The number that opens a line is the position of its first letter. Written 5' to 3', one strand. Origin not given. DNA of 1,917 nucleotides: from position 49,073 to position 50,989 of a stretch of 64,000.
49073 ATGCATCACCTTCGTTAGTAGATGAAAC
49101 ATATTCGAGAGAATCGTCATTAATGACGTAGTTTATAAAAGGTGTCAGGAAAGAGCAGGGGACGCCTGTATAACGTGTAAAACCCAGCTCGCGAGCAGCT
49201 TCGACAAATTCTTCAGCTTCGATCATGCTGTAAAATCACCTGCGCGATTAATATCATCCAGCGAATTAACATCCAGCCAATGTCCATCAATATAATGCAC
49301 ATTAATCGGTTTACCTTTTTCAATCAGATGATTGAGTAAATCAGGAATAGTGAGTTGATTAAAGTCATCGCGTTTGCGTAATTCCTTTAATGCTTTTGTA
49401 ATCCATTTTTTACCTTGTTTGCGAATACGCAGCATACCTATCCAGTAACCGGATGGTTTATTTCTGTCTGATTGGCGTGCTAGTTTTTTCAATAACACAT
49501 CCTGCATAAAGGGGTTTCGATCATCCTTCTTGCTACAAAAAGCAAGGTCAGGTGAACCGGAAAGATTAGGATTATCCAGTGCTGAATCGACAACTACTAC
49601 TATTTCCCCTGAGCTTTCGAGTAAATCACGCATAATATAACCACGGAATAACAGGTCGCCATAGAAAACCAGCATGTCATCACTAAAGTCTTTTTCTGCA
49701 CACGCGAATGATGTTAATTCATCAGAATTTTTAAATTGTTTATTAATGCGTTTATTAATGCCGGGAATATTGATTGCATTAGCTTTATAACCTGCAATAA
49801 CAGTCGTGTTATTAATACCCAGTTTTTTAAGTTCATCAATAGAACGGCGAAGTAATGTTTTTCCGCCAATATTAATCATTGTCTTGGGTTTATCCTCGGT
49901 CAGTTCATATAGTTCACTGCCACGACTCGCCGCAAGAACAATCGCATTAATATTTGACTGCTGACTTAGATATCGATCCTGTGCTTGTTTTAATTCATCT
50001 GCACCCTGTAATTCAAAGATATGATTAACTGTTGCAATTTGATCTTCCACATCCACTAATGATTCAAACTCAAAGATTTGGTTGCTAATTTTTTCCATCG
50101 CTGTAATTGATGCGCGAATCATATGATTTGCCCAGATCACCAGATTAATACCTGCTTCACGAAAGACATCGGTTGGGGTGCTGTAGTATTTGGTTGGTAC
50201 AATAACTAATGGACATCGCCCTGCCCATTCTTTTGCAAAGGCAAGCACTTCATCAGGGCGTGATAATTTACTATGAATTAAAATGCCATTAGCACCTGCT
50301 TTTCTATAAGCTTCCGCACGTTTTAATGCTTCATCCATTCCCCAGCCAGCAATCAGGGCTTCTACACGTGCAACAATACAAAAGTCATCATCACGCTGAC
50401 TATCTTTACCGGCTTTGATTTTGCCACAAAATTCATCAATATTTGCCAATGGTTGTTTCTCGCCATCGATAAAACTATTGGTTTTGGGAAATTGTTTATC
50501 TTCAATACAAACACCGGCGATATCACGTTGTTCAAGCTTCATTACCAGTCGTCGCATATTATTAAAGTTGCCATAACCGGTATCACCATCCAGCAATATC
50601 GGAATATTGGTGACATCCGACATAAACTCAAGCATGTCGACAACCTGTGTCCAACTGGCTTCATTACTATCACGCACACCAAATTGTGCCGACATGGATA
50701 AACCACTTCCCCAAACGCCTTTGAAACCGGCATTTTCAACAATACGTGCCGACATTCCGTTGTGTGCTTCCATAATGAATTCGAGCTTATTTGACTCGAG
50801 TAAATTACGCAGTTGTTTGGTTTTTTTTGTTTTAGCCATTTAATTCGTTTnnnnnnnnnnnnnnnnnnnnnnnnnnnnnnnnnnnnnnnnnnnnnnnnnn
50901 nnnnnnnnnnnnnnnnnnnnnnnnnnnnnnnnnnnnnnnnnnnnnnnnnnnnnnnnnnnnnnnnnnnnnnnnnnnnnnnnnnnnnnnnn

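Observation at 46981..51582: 2-aminoethylphosphonate cluster with a Ppm-cytidylyltransferase fusion plus a second nucleotidyltransferase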

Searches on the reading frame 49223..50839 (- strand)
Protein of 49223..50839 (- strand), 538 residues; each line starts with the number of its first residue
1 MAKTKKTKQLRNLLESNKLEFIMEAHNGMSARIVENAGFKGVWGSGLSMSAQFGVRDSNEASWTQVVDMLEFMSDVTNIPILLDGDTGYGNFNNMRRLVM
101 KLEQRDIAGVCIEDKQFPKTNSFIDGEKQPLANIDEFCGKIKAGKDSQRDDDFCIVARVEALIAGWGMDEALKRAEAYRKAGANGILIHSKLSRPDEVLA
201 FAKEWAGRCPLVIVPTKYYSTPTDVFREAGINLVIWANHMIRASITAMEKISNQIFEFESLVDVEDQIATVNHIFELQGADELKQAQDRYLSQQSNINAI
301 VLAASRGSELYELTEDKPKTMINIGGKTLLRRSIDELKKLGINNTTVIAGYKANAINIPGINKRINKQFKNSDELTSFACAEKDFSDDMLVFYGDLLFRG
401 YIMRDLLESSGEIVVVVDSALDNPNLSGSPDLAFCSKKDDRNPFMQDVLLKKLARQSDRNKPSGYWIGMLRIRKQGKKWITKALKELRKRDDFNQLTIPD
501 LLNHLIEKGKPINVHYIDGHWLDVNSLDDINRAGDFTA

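Call 3: search_protein_families(library=pfam, proteins=[window:49223-50839:-])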
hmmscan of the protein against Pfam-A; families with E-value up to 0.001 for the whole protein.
window:49223-50839:- (538 aa): 3 families
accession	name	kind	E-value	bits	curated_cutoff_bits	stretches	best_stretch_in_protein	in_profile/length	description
PF13714.12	PEP_mutase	-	2.5e-59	201.2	31.5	1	10-255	1-239/240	Phosphoenolpyruvate phosphomutase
PF12804.13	NTP_transf_3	-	4.1e-08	34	27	1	299-418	1-123/160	MobA-like NTP transferase domain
PF00483.29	NTP_transferase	-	2e-06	28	21.2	1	299-353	2-57/245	Nucleotidyl transferase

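Call 4: search_protein_families(library=ncbifam, proteins=[window:49223-50839:-])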
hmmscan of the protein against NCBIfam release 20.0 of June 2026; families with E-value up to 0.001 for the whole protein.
window:49223-50839:- (538 aa): 26 families (the best 25 are shown)
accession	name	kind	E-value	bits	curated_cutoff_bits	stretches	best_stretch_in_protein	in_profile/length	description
TIGR02320.1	PEP_mutase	equivalog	2e-120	401.1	319.55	1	10-281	1-283/284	phosphoenolpyruvate mutase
TIGR02321.1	Pphn_pyruv_hyd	equivalog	9e-75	251.4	374.4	1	6-291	3-289/290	phosphonopyruvate hydrolase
TIGR02317.1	prpB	equivalog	3.9e-43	147.7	354.4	1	7-287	2-279/285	methylisocitrate lyase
NF008455.0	PRK11320.1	equivalog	7.2e-31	107.5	353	1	5-294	6-293/295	methylisocitrate lyase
TIGR02319.1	CPEP_Pphonmut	equivalog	5.7e-25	88.1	420.05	1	5-192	3-188/294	carboxyvinyl-carboxyphosphonate phosphorylmutase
TIGR03992.1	Arch_glmU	subfamily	4.5e-18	65.3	292.1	1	298-525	2-215/393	bifunctional sugar-1-phosphate nucleotidylyltransferase/acetyltransferase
NF041313.1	UDPGP_AglF_Halo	equivalog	5.2e-17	62.1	400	1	298-402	2-112/234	UTP--glucose-1-phosphate uridylyltransferase AglF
NF041173.1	Sug_nt_acttase_Thmprot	equivalog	2.6e-11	43.1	600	1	298-524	2-214/405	bifunctional sugar-1-phosphate nucleotidylyltransferase/acetyltransferase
TIGR01208.1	rmlA_long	equivalog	2.7e-10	39.7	320.25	1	299-356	2-60/353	glucose-1-phosphate thymidylyltransferase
NF045761.1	NAMPUrTaseMurU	equivalog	1.8e-07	31.3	250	1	298-356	2-60/226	N-acetylmuramate alpha-1-phosphate uridylyltransferase MurU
TIGR01173.1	glmU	equivalog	5.5e-07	28.8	366.85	1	298-425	2-133/452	bifunctional UDP-N-acetylglucosamine diphosphorylase/glucosamine-1-phosphate N-acetyltransferase GlmU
NF041135.1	IPPtranDIPPsyn_Thcocales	equivalog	1.4e-06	27.6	580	1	298-413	2-119/419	bifunctional L-myo-inositol-1-phosphate cytidylyltransferase/CDP-L-myo-inositol myo-inositolphosphotransferase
NF045697.1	MurNAcPUrMurU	equivalog_domain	2e-06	27.4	370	1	300-357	1-58/229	N-acetylmuramate alpha-1-phosphate uridylyltransferase MurU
NF006986.0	PRK09451.1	equivalog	2.7e-06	26.5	725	1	294-409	3-120/456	bifunctional UDP-N-acetylglucosamine diphosphorylase/glucosamine-1-phosphate N-acetyltransferase GlmU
NF010933.0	PRK14353.1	equivalog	2.7e-06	26.3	505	1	294-416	3-132/453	bifunctional UDP-N-acetylglucosamine diphosphorylase/glucosamine-1-phosphate N-acetyltransferase GlmU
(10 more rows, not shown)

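Call 20: find_homologous_proteins(query=window:49226-50839:-, max_evalue=1e-20)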
Query window:49226-50839:- (538 aa): 8000 proteins with E <= 1e-20 among 8000 candidates; the best 120 are listed.
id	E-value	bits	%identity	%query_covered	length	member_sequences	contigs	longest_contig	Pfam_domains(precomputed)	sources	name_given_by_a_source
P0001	0.0e+0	1217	100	100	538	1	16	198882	PF00483.30,PF13714.13,PF12804.14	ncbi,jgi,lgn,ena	-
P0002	0.0e+0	1041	84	100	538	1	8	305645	PF00483.30,PF13714.13,PF12804.14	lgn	-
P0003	0.0e+0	1035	100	85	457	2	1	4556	PF00483.30,PF13714.13,PF12804.14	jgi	-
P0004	0.0e+0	1034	83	100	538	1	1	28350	PF00483.30,PF13714.13,PF12804.14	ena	-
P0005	0.0e+0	1034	83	100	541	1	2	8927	PF00483.30,PF13714.13,PF12804.14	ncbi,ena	-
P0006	0.0e+0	1034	83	100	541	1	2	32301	PF00483.30,PF13714.13,PF12804.14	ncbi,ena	-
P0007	0.0e+0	1033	83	100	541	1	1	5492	PF00483.30,PF13714.13,PF12804.14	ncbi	-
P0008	0.0e+0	1033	83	100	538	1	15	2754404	PF00483.30,PF13714.13,PF12804.14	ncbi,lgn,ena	ncbi:MAG: phosphoenolpyruvate mutase [Gammaproteobacteria bacterium]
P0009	0.0e+0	1031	82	100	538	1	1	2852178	PF00483.30,PF13714.13,PF12804.14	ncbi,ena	-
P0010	0.0e+0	1026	83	99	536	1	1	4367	PF00483.30,PF13714.13,PF12804.14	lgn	-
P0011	1.9e-298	1008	81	100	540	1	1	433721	PF13714.13,PF12804.14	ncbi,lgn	-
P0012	1.7e-296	1002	80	100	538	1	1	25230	PF13714.13,PF12804.14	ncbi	-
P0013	1.2e-295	999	79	100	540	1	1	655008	PF13714.13,PF12804.14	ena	-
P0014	1.9e-294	995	81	100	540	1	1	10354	PF00483.30,PF13714.13,PF12804.14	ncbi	-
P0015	2.9e-293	991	79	100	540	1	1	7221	PF00483.30,PF13714.13,PF12804.14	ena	-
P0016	4.5e-291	984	78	100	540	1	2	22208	PF13714.13,PF12804.14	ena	-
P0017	4.2e-289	978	79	100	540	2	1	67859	PF13714.13,PF12804.14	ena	-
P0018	5.0e-289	977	78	100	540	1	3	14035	PF13714.13,PF12804.14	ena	-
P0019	3.2e-286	968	78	99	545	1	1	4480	PF00483.30,PF13714.13,PF12804.14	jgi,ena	-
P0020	7.3e-285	964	78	99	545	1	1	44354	PF00483.30,PF13714.13,PF12804.14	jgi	jgi:phosphoenolpyruvate phosphomutase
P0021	1.1e-283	960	77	99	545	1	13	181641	PF00483.30,PF13714.13,PF12804.14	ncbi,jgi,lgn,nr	ncbi:MAG TPA: phosphoenolpyruvate mutase [Thiotrichaceae bacterium]|jgi:phosphoenolpyruvate phosphom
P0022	1.9e-283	959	77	99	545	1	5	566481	PF00483.30,PF13714.13,PF12804.14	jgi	jgi:phosphoenolpyruvate phosphomutase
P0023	3.8e-283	958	77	99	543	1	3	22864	PF00483.30,PF13714.13,PF12804.14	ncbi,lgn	-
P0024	1.1e-282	956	76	100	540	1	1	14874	PF00483.30,PF13714.13,PF12804.14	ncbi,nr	ncbi:MAG: phosphoenolpyruvate mutase [Proteobacteria bacterium]|nr:phosphoenolpyruvate mutase [Pseud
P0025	1.8e-282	956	77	99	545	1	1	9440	PF00483.30,PF13714.13,PF12804.14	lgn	-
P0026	2.1e-282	955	77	99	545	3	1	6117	PF00483.30,PF13714.13,PF12804.14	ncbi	-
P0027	3.4e-282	955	76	100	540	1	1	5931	PF00483.30,PF13714.13,PF12804.14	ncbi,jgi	-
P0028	3.8e-282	955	76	100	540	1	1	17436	PF00483.30,PF13714.13,PF12804.14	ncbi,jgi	-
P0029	4.7e-282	954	76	99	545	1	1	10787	PF00483.30,PF13714.13,PF12804.14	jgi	jgi:phosphoenolpyruvate phosphomutase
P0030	4.7e-282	954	77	99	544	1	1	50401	PF00483.30,PF13714.13,PF12804.14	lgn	-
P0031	9.5e-282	953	77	99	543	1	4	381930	PF00483.30,PF13714.13,PF12804.14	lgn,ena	-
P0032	1.0e-281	953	77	100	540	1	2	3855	PF00483.30,PF13714.13,PF12804.14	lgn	-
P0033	1.3e-281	953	77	99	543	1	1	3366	PF00483.30,PF13714.13,PF12804.14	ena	-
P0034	1.4e-281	953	77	100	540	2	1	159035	PF00483.30,PF13714.13,PF12804.14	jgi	jgi:phosphoenolpyruvate phosphomutase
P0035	2.0e-281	952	77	99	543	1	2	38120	PF00483.30,PF13714.13,PF12804.14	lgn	-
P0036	2.3e-281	952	77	99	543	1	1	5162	PF00483.30,PF13714.13,PF12804.14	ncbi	-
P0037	4.1e-281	951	77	99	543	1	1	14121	PF00483.30,PF13714.13,PF12804.14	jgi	-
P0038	6.8e-281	950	77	99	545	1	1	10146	PF00483.30,PF13714.13,PF12804.14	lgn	-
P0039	9.7e-281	950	77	99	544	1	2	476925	PF00483.30,PF13714.13,PF12804.14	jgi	jgi:phosphoenolpyruvate phosphomutase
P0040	2.1e-280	949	76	99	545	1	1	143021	PF13714.13,PF12804.14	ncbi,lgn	-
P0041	2.2e-280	949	76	99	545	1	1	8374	PF00483.30,PF13714.13,PF12804.14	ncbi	-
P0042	2.4e-280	949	77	99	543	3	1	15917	PF00483.30,PF13714.13,PF12804.14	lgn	-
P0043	2.9e-280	948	76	99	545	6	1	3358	PF00483.30,PF13714.13,PF12804.14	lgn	-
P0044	3.1e-280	948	76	100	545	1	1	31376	PF00483.30,PF13714.13,PF12804.14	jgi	jgi:phosphoenolpyruvate phosphomutase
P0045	3.9e-280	948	76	100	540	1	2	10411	PF00483.30,PF13714.13,PF12804.14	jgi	jgi:phosphoenolpyruvate phosphomutase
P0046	4.2e-280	948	77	99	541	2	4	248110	PF00483.30,PF13714.13,PF12804.14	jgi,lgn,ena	jgi:phosphoenolpyruvate phosphomutase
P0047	4.3e-280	948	77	99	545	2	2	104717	PF00483.30,PF13714.13,PF12804.14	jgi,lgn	jgi:phosphoenolpyruvate phosphomutase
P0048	4.4e-280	948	77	98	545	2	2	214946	PF00483.30,PF13714.13,PF12804.14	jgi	jgi:phosphoenolpyruvate phosphomutase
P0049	5.0e-280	948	77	99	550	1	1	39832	PF00483.30,PF13714.13,PF12804.14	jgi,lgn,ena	-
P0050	5.2e-280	948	76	100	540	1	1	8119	PF00483.30,PF13714.13,PF12804.14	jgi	-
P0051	6.0e-280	947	76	99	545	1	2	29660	PF00483.30,PF13714.13,PF12804.14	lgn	-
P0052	6.0e-280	947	76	99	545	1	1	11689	PF00483.30,PF13714.13,PF12804.14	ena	-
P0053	8.3e-280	947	76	100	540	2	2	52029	PF00483.30,PF13714.13,PF12804.14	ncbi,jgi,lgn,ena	-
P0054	3.9e-279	945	77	99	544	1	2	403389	PF00483.30,PF13714.13,PF12804.14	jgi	jgi:phosphoenolpyruvate phosphomutase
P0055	6.5e-279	944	76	100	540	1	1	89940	PF00483.30,PF13714.13,PF12804.14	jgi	jgi:phosphoenolpyruvate phosphomutase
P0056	2.2e-278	942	76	100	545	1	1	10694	PF00483.30,PF13714.13,PF12804.14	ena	-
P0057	9.6e-278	940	74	100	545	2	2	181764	PF00483.30,PF13714.13,PF12804.14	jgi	jgi:phosphoenolpyruvate phosphomutase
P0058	4.3e-277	938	76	99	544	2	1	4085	PF00483.30,PF13714.13,PF12804.14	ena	-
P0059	2.8e-276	935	76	99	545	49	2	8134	PF00483.30,PF13714.13,PF12804.14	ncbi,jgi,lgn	ncbi:MAG: phosphoenolpyruvate phosphomutase [Gammaproteobacteria bacterium]|jgi:phosphoenolpyruvate 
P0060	4.7e-276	935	76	99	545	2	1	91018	PF00483.30,PF13714.13,PF12804.14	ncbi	-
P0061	4.2e-275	931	75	100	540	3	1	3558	PF00483.30,PF13714.13,PF12804.14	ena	-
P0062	1.3e-273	926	74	100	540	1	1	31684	PF00483.30,PF13714.13,PF12804.14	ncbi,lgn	-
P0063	2.6e-273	925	74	100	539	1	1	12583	PF00483.30,PF13714.13,PF12804.14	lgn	-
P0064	1.4e-272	923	74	100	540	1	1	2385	PF00483.30,PF13714.13,PF12804.14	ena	-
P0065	9.8e-271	917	74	100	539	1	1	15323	PF00483.30,PF13714.13,PF12804.14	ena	-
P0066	7.0e-270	914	74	100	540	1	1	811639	PF00483.30,PF13714.13,PF12804.14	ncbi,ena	-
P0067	2.4e-264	896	72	100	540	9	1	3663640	PF13714.13,PF12804.14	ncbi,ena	-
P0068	5.9e-262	888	72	100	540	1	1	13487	PF00483.30,PF13714.13,PF12804.14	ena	-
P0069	7.1e-262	888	70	100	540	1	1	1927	PF00483.30,PF13714.13,PF12804.14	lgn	-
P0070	1.4e-261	887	70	99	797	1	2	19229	PF00483.30,PF13714.13,PF01128.26,PF12804.14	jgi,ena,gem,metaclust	metaclust:\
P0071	3.2e-261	886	71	100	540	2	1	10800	PF00483.30,PF13714.13,PF12804.14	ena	-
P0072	4.4e-261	885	71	100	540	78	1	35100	PF00483.30,PF13714.13,PF12804.14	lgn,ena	-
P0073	1.0e-260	884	71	100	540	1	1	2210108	PF00483.30,PF13714.13,PF12804.14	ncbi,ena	-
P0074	3.8e-260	882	71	99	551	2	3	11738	PF00483.30,PF13714.13,PF12804.14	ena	-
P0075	1.8e-258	877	70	100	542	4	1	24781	PF13714.13,PF12804.14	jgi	jgi:phosphoenolpyruvate phosphomutase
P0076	2.8e-258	876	71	99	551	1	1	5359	PF13714.13,PF12804.14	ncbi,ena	-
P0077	5.4e-258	875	71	100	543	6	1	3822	PF13714.13,PF12804.14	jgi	jgi:phosphoenolpyruvate phosphomutase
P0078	2.2e-256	870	70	100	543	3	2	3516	PF00483.30,PF13714.13,PF12804.14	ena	-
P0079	3.4e-256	869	69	99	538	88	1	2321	PF00483.30,PF13714.13,PF12804.14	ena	-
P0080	4.2e-256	869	70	99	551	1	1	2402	PF13714.13,PF12804.14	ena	-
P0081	4.7e-256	869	70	99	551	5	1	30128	PF13714.13,PF12804.14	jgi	jgi:phosphoenolpyruvate phosphomutase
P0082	5.2e-256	868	71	99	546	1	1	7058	PF13714.13,PF12804.14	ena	-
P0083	7.2e-256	868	70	99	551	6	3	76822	PF13714.13,PF12804.14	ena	-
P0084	1.1e-255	867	69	99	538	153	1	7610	PF13714.13,PF12804.14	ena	-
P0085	3.2e-255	866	69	99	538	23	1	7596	PF00483.30,PF13714.13,PF12804.14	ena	-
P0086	4.4e-255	865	70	99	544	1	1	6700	PF13714.13,PF12804.14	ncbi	-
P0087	1.7e-254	863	70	99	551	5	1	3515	PF00483.30,PF13714.13,PF12804.14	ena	-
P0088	2.8e-254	863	70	99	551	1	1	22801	PF00483.30,PF13714.13,PF12804.14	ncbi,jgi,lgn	ncbi:MAG: phosphoenolpyruvate phosphomutase [Planctomycetota bacterium]|jgi:phosphoenolpyruvate phos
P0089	3.2e-254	862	69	100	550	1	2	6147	PF00483.30,PF13714.13,PF12804.14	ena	-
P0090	5.9e-254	862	70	100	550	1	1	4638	PF13714.13,PF12804.14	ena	-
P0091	9.2e-254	861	68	99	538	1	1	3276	PF00483.30,PF13714.13,PF12804.14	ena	-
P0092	3.3e-253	859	69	99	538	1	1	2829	PF00483.30,PF13714.13,PF12804.14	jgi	jgi:phosphoenolpyruvate phosphomutase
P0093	3.5e-253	859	69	99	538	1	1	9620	PF00483.30,PF13714.13,PF12804.14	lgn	-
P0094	4.4e-253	859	69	99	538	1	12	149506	PF00483.30,PF13714.13,PF12804.14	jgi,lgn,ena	jgi:phosphoenolpyruvate phosphomutase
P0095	6.0e-253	858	76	90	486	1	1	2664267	PF00483.30,PF13714.13,PF12804.14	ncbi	-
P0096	9.0e-253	858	70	99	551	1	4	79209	PF13714.13,PF12804.14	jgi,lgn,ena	-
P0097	9.0e-253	858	70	99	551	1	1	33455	PF13714.13,PF12804.14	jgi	jgi:phosphoenolpyruvate phosphomutase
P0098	9.2e-253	858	68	99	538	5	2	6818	PF00483.30,PF13714.13,PF12804.14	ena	-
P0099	1.2e-252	857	68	100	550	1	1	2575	PF13714.13,PF12804.14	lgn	-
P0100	1.3e-252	857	69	99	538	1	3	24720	PF00483.30,PF13714.13,PF12804.14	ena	-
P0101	1.6e-252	857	69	99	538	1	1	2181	PF00483.30,PF13714.13,PF12804.14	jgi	jgi:phosphoenolpyruvate phosphomutase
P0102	2.2e-252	856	69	100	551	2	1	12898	PF00483.30,PF13714.13,PF12804.14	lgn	-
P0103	2.7e-252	856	69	99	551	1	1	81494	PF13714.13,PF12804.14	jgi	jgi:phosphoenolpyruvate phosphomutase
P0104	3.8e-252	856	69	99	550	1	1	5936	PF13714.13,PF12804.14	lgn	-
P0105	3.8e-252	856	68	99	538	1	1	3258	PF00483.30,PF13714.13,PF12804.14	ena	-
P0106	4.6e-252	855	68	99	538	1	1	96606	PF00483.30,PF13714.13,PF12804.14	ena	-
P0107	5.1e-252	855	70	99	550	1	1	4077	PF13714.13,PF12804.14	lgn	-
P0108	6.3e-252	855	70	99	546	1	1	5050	PF00483.30,PF13714.13,PF12804.14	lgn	-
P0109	6.9e-252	855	68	99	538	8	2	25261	PF13714.13,PF12804.14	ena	-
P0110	1.1e-251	854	68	99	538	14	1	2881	PF00483.30,PF13714.13,PF12804.14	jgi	-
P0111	1.8e-251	853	68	99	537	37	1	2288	PF00483.30,PF13714.13,PF12804.14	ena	-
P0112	2.2e-251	853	67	99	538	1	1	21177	PF00483.30,PF13714.13,PF12804.14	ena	-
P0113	2.3e-251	853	68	99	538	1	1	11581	PF00483.30,PF13714.13,PF12804.14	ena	-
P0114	3.6e-251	852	69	99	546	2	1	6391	PF13714.13,PF12804.14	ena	-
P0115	3.7e-251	852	69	99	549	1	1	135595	PF00483.30,PF13714.13,PF12804.14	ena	-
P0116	4.4e-251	852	68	99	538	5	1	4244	PF00483.30,PF13714.13,PF12804.14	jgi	-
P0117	4.5e-251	852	69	99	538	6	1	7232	PF00483.30,PF13714.13,PF12804.14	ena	-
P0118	4.7e-251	852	69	99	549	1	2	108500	PF00483.30,PF13714.13,PF12804.14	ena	-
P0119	4.8e-251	852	69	99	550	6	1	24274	PF13714.13,PF12804.14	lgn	-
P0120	8.1e-251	851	69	99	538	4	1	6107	PF13714.13,PF12804.14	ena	-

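Call 21: find_encoding_contigs(protein=P0001, flank=10000, max_places=3)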
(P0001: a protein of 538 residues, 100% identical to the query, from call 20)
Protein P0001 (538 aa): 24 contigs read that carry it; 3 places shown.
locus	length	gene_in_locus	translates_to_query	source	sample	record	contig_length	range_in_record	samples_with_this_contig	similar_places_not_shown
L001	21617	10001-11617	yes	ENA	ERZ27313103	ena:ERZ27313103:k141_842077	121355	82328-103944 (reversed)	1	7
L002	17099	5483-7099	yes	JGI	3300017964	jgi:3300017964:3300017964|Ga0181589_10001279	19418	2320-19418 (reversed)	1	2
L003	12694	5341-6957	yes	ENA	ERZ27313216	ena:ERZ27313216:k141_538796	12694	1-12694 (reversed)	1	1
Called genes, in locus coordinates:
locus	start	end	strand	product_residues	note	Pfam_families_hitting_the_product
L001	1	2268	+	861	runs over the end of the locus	PF03176:MMPL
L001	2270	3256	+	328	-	PF01073:3Beta_HSD, PF01370:Epimerase, PF02719:Polysacc_synt_2, PF04321:RmlD_sub_bind, PF05368:NmrA, PF13460:NAD_binding_10, PF16363:GDP_Man_Dehyd, PF07993:NAD_binding_4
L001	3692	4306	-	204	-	PF09837:DUF2064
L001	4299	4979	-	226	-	PF00535:Glycos_transf_2, PF10111:Glyco_tranf_2_2 (weak)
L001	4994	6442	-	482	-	PF00483:NTP_transferase, PF22640:ManC_GMP_beta-helix, PF01050:MannoseP_isomer, PF07883:Cupin_2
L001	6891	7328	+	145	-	PF00571:CBS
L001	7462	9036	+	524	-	PF00342:PGI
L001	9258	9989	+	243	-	PF00483:NTP_transferase, PF12804:NTP_transf_3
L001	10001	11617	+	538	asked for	PF13714:PEP_mutase, PF00483:NTP_transferase (faint), PF12804:NTP_transf_3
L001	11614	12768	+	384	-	PF02776:TPP_enzyme_N, PF02775:TPP_enzyme_C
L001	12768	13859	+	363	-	PF00266:Aminotran_5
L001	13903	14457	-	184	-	PF00034:Cytochrom_C, PF13442:Cytochrome_CBB3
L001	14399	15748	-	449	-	PF00174:Oxidored_molyb, PF03404:Mo-co_dimer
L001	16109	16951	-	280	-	PF13501:SoxY, PF08770:SoxZ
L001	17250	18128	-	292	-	PF02384:N6_Mtase (weak), PF00891:Methyltransf_2 (weak), PF03602:Cons_hypoth95 (weak), PF05175:MTS, PF06325:PrmA, PF08242:Methyltransf_12, PF13649:Methyltransf_25, PF13847:Methyltransf_31, +5 more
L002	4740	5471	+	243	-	PF00483:NTP_transferase, PF12804:NTP_transf_3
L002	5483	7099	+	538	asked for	PF13714:PEP_mutase, PF00483:NTP_transferase (faint), PF12804:NTP_transf_3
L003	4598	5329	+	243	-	PF00483:NTP_transferase, PF12804:NTP_transf_3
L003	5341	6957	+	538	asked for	PF13714:PEP_mutase, PF00483:NTP_transferase (faint), PF12804:NTP_transf_3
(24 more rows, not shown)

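Call 22: find_encoding_contigs(protein=P0067, flank=10000, max_places=2)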
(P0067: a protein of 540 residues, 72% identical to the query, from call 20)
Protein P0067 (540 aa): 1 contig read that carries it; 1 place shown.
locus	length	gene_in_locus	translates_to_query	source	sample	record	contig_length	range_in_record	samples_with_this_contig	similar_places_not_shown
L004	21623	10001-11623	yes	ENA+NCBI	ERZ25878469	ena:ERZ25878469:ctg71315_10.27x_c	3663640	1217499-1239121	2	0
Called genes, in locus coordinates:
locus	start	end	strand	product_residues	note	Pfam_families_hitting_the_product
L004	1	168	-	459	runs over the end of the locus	PF13289:SIR2_2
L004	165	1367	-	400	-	PF10544:T5orf172, PF13455:MUG113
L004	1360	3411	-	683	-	PF00270:DEAD (weak), PF09373:PMBR (weak)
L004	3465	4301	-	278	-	-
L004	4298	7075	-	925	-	PF20464:MmeI_N, PF20465:MmeI_hel, PF02384:N6_Mtase (faint), PF20473:MmeI_Mtase, PF20466:MmeI_TRD, PF20467:MmeI_C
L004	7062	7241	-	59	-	PF19839:RHH_9 (weak)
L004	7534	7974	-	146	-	PF03547:Mem_trans, PF01758:SBF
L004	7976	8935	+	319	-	PF03797:Autotransporter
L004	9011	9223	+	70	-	-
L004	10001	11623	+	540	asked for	PF13714:PEP_mutase, PF12804:NTP_transf_3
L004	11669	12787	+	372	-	PF02776:TPP_enzyme_N, PF02775:TPP_enzyme_C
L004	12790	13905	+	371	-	PF00266:Aminotran_5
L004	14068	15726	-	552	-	PF01966:HD (faint), PF01590:GAF, PF13185:GAF_2, PF13487:HD_5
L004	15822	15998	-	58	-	-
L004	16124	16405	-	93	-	PF00183:HSP90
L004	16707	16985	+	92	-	PF05016:ParE_toxin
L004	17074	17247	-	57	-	-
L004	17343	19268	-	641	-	PF02518:HATPase_c, PF13589:HATPase_c_3, PF00183:HSP90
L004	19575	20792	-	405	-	PF07804:HipA_C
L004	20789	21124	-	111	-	-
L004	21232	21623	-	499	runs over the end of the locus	PF02541:Ppx-GppA, PF21447:Ppx-GppA_III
